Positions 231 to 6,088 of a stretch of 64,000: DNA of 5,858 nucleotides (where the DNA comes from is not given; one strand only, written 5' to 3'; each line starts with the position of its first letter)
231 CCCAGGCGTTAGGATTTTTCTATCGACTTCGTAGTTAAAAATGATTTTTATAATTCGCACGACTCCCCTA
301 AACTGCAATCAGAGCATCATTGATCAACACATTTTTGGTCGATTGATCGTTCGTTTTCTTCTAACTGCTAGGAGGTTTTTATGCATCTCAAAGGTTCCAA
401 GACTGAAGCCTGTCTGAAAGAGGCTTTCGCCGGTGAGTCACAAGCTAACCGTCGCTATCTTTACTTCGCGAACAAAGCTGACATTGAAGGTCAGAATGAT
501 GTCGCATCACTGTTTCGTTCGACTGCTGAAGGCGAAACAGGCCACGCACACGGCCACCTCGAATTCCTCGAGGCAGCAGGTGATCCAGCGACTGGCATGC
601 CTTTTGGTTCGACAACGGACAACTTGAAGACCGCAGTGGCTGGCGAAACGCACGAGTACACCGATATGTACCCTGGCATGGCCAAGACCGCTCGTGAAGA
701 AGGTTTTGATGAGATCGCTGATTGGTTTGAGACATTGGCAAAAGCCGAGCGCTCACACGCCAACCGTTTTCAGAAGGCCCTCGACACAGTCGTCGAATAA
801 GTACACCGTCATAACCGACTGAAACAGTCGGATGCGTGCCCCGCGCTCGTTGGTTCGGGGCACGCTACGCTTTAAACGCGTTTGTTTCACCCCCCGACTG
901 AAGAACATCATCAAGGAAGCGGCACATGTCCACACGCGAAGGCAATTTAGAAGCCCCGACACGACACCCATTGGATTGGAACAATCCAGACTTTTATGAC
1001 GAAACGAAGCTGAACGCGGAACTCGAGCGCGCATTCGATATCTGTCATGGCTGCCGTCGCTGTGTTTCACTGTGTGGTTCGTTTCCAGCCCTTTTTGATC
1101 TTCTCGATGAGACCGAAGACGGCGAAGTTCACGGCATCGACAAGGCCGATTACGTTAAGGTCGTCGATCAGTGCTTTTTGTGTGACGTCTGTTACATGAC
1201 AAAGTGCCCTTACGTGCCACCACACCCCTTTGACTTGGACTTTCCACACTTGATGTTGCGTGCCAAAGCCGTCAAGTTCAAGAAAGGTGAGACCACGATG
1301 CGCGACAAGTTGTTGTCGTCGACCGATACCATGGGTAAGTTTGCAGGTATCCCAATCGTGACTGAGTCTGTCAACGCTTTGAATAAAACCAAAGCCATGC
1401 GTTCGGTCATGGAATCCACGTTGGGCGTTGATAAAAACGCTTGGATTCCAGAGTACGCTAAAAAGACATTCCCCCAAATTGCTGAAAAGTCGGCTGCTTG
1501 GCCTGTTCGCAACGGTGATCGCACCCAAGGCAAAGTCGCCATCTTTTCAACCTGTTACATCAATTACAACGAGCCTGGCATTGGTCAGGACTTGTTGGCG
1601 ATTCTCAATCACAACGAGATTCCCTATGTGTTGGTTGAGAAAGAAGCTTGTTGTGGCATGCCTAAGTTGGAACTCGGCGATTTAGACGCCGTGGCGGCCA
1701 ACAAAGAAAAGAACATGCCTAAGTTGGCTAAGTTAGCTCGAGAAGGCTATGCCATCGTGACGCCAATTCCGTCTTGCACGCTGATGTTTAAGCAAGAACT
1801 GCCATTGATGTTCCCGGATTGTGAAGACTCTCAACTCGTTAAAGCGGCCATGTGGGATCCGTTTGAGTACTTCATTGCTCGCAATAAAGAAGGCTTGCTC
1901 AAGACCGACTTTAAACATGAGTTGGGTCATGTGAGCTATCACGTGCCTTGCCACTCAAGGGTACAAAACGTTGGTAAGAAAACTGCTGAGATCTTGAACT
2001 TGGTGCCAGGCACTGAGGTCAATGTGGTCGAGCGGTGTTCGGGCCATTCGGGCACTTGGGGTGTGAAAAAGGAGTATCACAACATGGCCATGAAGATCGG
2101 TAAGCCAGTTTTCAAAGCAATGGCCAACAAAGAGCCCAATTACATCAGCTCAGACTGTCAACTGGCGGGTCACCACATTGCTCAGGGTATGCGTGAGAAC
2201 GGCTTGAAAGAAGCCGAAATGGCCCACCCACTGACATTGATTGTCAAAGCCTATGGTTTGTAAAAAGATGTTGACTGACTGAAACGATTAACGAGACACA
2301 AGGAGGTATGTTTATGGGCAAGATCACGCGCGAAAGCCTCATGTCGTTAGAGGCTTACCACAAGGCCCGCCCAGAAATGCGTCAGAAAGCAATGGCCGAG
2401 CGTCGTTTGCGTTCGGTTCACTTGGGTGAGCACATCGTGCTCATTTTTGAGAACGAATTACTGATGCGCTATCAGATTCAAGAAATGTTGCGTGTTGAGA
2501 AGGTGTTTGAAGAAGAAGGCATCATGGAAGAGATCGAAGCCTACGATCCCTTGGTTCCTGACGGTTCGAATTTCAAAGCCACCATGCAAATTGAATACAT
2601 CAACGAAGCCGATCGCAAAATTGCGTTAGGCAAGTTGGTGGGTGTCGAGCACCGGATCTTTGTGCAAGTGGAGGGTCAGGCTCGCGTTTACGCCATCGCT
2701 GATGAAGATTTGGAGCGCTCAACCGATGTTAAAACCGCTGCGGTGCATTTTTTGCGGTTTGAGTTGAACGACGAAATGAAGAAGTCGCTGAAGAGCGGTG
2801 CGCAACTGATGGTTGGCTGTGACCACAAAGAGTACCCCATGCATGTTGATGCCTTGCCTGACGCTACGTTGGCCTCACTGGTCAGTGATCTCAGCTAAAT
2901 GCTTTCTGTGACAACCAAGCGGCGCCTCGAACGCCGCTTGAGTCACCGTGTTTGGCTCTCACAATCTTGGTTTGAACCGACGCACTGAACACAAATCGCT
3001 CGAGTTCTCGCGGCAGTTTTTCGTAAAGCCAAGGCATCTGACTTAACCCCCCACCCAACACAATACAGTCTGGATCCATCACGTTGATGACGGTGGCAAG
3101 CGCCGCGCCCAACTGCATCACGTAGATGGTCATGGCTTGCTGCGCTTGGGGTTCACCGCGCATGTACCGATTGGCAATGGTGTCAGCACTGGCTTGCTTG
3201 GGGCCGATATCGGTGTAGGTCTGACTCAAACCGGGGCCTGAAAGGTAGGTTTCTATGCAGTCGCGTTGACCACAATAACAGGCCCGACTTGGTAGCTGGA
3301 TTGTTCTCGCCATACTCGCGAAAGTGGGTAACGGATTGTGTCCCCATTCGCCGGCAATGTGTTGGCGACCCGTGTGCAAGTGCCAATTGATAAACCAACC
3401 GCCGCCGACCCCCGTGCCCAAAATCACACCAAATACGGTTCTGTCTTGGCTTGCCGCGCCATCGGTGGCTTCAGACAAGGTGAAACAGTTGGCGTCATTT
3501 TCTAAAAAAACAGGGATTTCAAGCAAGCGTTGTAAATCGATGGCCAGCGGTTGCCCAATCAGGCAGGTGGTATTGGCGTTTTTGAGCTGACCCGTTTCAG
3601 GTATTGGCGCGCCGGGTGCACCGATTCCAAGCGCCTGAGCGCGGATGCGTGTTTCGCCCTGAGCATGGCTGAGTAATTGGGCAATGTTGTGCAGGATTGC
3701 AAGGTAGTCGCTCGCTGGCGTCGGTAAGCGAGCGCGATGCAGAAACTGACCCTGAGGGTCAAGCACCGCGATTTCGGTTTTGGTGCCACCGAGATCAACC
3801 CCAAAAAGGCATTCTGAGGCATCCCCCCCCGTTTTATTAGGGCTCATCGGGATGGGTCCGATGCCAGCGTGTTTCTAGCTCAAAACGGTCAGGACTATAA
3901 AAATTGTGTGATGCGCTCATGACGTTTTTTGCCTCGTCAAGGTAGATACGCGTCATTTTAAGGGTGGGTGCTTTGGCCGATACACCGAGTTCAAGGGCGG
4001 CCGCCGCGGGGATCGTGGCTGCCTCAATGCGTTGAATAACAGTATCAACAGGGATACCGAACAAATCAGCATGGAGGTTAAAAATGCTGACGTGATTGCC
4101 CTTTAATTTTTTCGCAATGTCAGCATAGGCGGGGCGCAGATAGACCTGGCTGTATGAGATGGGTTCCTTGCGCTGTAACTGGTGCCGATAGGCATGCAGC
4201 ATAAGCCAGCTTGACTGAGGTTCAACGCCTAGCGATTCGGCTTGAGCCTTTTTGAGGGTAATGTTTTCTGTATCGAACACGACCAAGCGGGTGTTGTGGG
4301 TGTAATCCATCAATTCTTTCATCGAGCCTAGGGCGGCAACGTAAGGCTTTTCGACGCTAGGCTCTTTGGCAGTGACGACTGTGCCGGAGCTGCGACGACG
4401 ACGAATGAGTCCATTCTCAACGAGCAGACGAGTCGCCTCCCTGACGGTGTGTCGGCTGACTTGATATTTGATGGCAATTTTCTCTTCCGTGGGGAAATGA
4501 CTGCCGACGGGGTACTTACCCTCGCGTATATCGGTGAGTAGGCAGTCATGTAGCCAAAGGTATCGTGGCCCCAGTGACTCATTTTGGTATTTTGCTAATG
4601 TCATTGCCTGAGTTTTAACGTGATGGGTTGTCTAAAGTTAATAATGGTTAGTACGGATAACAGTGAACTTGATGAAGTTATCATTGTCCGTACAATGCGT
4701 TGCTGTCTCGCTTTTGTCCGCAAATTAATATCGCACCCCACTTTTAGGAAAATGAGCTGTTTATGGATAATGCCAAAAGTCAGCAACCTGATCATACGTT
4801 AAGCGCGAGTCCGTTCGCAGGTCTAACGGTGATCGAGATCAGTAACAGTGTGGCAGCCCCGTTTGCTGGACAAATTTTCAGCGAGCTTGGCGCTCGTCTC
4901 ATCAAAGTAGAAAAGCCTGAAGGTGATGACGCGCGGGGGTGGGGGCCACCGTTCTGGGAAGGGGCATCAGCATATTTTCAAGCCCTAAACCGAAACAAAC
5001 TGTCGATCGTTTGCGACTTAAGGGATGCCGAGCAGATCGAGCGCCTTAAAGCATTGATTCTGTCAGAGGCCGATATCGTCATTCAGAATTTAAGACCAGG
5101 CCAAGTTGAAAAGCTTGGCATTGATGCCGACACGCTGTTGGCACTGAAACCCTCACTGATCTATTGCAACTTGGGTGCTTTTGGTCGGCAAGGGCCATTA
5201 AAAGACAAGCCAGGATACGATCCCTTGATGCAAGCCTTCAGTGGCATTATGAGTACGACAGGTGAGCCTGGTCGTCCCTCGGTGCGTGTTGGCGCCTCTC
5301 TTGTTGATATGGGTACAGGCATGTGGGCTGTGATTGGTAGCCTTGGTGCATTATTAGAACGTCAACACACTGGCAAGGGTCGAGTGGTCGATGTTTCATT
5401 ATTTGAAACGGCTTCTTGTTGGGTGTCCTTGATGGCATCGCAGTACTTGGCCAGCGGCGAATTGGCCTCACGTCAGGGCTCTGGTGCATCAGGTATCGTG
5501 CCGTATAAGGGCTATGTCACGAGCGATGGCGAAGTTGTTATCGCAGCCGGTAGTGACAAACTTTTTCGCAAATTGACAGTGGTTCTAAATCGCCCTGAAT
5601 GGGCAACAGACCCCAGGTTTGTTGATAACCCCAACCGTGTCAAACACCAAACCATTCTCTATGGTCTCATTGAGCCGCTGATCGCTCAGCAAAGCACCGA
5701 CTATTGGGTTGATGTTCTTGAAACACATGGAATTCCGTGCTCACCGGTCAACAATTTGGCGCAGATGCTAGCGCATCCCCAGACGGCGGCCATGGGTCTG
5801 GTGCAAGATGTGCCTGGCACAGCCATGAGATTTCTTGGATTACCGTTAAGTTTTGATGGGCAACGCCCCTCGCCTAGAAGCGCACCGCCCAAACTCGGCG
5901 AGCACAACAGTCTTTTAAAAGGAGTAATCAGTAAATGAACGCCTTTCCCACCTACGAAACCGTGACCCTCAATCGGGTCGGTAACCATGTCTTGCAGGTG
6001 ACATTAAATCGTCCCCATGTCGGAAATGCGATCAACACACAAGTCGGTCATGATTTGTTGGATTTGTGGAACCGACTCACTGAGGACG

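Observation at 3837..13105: GntR-controlled CoA-dependent catabolic cluster of unknown substrate: candidate undescribed branched-acid pathway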

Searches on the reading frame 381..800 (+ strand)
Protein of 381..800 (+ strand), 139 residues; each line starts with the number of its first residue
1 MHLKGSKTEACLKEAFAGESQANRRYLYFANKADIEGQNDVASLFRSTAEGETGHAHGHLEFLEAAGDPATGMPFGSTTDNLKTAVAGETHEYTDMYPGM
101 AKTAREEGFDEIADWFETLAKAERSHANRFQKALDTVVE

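Call 81: search_protein_families(library=pfam, proteins=[window:381-800:+])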
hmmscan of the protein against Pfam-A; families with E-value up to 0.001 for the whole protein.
window:381-800:+ (139 aa): 2 families
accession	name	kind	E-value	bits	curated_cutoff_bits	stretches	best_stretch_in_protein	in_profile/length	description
PF02915.23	Rubrerythrin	-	1.6e-29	103.5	22.8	1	12-133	3-136/137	Rubrerythrin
PF00210.30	Ferritin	-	1.6e-07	31.7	24.5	1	12-136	4-138/142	Ferritin-like domain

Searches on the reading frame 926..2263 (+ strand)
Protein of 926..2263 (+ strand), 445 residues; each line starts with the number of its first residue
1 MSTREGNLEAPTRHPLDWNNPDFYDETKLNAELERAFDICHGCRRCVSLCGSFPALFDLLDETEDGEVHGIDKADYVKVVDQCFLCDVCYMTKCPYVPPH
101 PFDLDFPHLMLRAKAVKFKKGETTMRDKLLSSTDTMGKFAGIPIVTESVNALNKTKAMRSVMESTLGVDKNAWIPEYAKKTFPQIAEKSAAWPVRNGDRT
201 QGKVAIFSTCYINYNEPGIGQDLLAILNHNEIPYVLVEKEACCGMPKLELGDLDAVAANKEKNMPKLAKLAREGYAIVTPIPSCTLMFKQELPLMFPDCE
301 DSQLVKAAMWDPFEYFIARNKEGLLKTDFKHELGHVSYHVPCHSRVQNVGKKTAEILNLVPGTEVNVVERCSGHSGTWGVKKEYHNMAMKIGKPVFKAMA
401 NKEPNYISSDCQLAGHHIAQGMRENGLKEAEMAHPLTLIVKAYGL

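Call 81: search_protein_families(library=pfam, proteins=[window:926-2263:+])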
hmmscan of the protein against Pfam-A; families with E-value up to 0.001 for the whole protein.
window:926-2263:+ (445 aa): 2 families
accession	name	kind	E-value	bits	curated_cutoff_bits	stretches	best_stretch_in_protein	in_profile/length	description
PF02754.22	CCG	-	9.7e-17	61.3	20.6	2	204-289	1-85/85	Cysteine-rich domain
PF13183.11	Fer4_8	-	0.00047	21.1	27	0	28-50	42-64/68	4Fe-4S dicluster domain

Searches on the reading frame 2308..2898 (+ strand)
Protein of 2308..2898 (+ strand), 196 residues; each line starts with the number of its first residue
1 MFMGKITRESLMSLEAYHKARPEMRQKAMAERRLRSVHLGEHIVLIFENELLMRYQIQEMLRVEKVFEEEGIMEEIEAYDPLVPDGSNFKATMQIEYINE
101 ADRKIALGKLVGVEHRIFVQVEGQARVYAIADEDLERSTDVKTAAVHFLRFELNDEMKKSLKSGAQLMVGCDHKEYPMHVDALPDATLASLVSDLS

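Call 81: search_protein_families(library=pfam, proteins=[window:2308-2898:+])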
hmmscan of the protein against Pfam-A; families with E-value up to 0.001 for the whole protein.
window:2308-2898:+ (196 aa): 1 family
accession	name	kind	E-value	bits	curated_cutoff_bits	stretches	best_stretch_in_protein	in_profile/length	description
PF12007.14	DUF3501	-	9.1e-69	231.7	25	1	5-195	1-187/187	Protein of unknown function (DUF3501)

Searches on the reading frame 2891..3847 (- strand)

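Call 3: search_protein_families(library=pfam, proteins=[window:2891-3847:-])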
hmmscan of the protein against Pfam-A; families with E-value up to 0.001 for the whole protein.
window:2891-3847:- (318 aa): 2 families
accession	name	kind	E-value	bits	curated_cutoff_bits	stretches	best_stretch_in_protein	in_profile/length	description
PF00480.26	ROK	-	5.2e-74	249.9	22.9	1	15-315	2-293/294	ROK family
PF02685.22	Glucokinase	-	5.9e-11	42.4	22.1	1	18-270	4-264/314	Glucokinase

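Call 4: search_protein_families(library=ncbifam, proteins=[window:2891-3847:-])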
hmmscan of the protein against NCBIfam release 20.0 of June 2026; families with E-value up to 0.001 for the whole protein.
window:2891-3847:- (318 aa): 14 families
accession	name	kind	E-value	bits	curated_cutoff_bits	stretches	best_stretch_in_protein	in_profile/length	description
NF007108.0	PRK09557.1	equivalog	4.9e-96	321.6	443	1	15-314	4-301/303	fructokinase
NF009835.0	PRK13310.1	equivalog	4.3e-80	269.2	380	1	14-313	2-300/303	N-acetylglucosamine kinase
NF009836.0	PRK13311.1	equivalog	5.1e-50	170.1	551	1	15-255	3-242/256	N-acetyl-D-glucosamine kinase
NF007251.0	PRK09698.1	equivalog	3.3e-40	138.2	253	1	12-317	6-300/304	allose kinase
TIGR00744.1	ROK_glcA_fam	subfamily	1.3e-39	136.4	260.35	1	16-314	2-309/318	ROK family glucokinase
NF003461.0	PRK05082.1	subfamily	5.4e-31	108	283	1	16-315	5-288/291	N-acetylmannosamine kinase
NF047821.1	NactlManKinNanK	equivalog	3.3e-30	105.6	450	1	16-314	5-287/288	N-acetylmannosamine kinase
NF042998.1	bglucokin_BglK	equivalog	4.1e-25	88.6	550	1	17-311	6-283/291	beta-glucoside kinase BglK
NF045551.1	GK_Pyrobac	equivalog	1.2e-22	80.6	500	1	15-315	3-282/294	ATP-dependent glucokinase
NF049930.1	TransRegMlc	equivalog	1e-17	64.6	530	1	50-311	127-388/405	sugar metabolism global transcriptional regulator Mlc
NF047937.1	TransRegNagC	equivalog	9e-17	61.3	650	1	16-271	83-340/399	DNA-binding transcriptional regulator NagC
NF045942.1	PolPhglucPhase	equivalog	5.8e-11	42.6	250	1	15-157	3-145/242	polyphosphate--glucose phosphotransferase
NF001416.0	PRK00292.1-3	equivalog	6.1e-05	22.3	383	0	132-265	137-260/339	glucokinase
NF001415.0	PRK00292.1-2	equivalog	0.00013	21.3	333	0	128-230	130-231/346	glucokinase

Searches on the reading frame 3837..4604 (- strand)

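Call 3: search_protein_families(library=pfam, proteins=[window:3837-4604:-])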
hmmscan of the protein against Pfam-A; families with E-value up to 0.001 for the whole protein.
window:3837-4604:- (255 aa): 2 families
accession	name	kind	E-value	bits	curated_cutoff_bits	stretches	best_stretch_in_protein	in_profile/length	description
PF00392.27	GntR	-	4.9e-15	55.4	27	1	21-77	8-64/64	Bacterial regulatory proteins, gntR family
PF07702.18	UTRA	-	1.6e-13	51.1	23.8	1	103-242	6-141/141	UTRA domain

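Call 4: search_protein_families(library=ncbifam, proteins=[window:3837-4604:-])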
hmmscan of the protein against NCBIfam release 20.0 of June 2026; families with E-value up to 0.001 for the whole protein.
window:3837-4604:- (255 aa): 23 families
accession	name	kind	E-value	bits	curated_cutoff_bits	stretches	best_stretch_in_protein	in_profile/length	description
TIGR02018.2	his_ut_repres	equivalog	3.6e-23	82.1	220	1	20-246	6-225/226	histidine utilization transcriptional repressor HutC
TIGR02325.1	C_P_lyase_phnF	equivalog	5e-19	68.8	156.8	1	17-243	12-234/238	phosphonate metabolism transcriptional regulator PhnF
NF008491.0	PRK11402.1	subfamily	2.5e-18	66.5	269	1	6-243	4-236/243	GntR family transcriptional regulator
TIGR03337.1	phnR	equivalog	1.5e-17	64.1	296.75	1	14-244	2-227/231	phosphonate utilization transcriptional regulator PhnR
NF041547.1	GntR_LSA1692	equivalog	2.9e-16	59.8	275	1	20-249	8-232/233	GntR family transcriptional regulator, LSA1692 subfamily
TIGR02404.1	trehalos_R_Bsub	equivalog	2.6e-15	56.7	211.95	1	22-135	9-122/233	trehalose operon repressor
NF052441.1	TransRegRv0792c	equivalog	7e-14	51.7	400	1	18-253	21-252/260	Rv0792c family HTH-type transcriptional regulator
NF007292.0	PRK09764.1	equivalog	3.7e-13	49.2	281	1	13-242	5-229/240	GntR family transcriptional regulator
NF052290.2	MocR_like_YczR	exception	1.6e-11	43.6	487.4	1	5-103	12-109/458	MocR-like transcription factor YczR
NF052282.1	PLP_TF_PdxR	equivalog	8e-11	41.6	320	1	15-93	3-77/448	MocR-like pyridoxine biosynthesis transcription factor PdxR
NF007486.0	PRK10079.1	equivalog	1.8e-10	41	363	1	22-80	21-78/241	phosphonate metabolism transcriptional regulator PhnF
NF052286.1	ecto_TF_EhuR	exception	1.4e-09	37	480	1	8-135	6-130/458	MocR-like ectoine utilization transcription factor EhuR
NF007741.0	PRK10421.1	equivalog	9.2e-08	31.8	311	1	26-89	20-83/262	transcriptional regulator LldR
NF011575.0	PRK14999.1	equivalog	1.1e-07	31.4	424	1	13-246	12-238/241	histidine utilization repressor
NF008571.0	PRK11523.1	equivalog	1.3e-07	31.4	396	1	22-83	17-78/258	transcriptional regulator ExuR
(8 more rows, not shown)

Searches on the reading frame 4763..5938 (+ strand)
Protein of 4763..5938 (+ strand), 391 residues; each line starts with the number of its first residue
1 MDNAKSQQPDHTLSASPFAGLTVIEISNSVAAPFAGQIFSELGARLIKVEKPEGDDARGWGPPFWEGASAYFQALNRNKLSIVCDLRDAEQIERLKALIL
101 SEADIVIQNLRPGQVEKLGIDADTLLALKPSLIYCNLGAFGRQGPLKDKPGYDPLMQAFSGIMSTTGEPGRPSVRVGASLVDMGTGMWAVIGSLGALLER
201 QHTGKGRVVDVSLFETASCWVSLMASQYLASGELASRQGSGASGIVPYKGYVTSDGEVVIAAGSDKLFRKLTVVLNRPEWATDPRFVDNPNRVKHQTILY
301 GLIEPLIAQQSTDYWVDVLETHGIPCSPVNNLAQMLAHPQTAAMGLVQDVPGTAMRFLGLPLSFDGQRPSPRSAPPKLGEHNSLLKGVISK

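Call 3: search_protein_families(library=pfam, proteins=[window:4763-5938:+])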
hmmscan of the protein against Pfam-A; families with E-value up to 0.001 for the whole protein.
window:4763-5938:+ (391 aa): 1 family
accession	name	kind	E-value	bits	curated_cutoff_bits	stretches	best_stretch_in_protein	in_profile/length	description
PF02515.22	CoA_transf_3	-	9.9e-115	384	23.3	1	19-382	2-366/366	CoA-transferase family III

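Call 4: search_protein_families(library=ncbifam, proteins=[window:4763-5938:+])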
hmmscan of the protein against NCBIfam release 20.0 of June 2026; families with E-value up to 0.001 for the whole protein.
window:4763-5938:+ (391 aa): 7 families
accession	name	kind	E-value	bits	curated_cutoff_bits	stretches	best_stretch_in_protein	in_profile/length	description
NF052585.1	SucGlutTfsCaiB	equivalog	5.3e-82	275.5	750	1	15-383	5-382/394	succinate--glutarate CoA-transferase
NF008511.0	PRK11430.1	equivalog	1.6e-78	264.5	522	1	14-367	6-356/381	CoA:oxalate CoA-transferase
NF041294.1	Scnl_mescCoAtase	equivalog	6.4e-59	200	700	1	20-383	6-377/381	succinyl-CoA:mesaconate CoA-transferase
NF003809.0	PRK05398.1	subfamily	4.5e-53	180.3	442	2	16-231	3-220/416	formyl-CoA transferase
TIGR03253.1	oxalate_frc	equivalog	6.5e-51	173.3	504.2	2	16-228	2-216/416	formyl-CoA transferase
NF002914.1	PRK03525.1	equivalog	3.7e-21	75.5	413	1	17-342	9-331/400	L-carnitine CoA-transferase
TIGR04253.1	mesacon_CoA_iso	equivalog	1e-12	47.8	725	1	19-382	4-376/403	2-methylfumaryl-CoA isomerase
